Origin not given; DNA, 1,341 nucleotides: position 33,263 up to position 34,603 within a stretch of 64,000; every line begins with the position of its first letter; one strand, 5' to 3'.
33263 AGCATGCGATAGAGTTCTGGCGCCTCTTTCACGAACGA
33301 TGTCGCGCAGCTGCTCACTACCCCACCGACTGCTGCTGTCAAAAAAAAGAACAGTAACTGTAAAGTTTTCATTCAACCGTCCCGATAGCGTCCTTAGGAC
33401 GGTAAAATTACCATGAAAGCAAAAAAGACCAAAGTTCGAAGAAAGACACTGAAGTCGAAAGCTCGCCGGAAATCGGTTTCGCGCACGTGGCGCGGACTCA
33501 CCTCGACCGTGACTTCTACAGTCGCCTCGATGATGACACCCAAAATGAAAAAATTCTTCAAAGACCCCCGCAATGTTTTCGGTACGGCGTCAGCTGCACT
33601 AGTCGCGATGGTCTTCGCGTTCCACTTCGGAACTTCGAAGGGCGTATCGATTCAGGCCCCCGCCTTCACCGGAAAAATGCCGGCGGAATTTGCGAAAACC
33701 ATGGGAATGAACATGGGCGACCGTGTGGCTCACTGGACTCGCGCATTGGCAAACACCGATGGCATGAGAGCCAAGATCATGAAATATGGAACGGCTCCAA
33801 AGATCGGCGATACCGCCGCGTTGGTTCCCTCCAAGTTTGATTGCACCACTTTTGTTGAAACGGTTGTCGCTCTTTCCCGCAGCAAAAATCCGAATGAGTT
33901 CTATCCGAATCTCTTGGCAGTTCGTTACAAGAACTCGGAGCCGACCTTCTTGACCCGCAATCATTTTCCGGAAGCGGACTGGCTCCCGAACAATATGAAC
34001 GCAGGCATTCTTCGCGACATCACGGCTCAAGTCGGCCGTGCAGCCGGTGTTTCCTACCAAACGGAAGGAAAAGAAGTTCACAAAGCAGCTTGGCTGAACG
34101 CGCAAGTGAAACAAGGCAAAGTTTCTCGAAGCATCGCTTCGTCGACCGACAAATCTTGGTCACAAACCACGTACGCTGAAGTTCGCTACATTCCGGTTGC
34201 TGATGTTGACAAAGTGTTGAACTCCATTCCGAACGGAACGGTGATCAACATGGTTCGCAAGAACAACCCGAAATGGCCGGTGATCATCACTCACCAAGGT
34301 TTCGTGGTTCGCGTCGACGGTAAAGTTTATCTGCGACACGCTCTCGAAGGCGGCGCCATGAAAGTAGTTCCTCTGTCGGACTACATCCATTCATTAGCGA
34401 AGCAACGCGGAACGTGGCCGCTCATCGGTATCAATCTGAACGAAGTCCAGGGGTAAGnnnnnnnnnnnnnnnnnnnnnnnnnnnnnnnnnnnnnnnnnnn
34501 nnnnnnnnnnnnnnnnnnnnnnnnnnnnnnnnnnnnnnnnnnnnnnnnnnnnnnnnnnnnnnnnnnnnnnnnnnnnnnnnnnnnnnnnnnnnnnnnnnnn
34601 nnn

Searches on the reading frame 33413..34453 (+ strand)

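Call 74: search_protein_families(library=pfam, proteins=[window:33413-34453:+], max_evalue=0.001)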
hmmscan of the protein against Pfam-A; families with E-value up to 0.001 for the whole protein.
window:33413-34453:+ (347 aa): 1 family
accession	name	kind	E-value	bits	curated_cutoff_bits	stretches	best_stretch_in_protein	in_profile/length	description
PF07313.18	AmiA-like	-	3.6e-32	111.9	27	1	138-327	29-198/202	N-acetylmuramoyl-L-alanine amidase-like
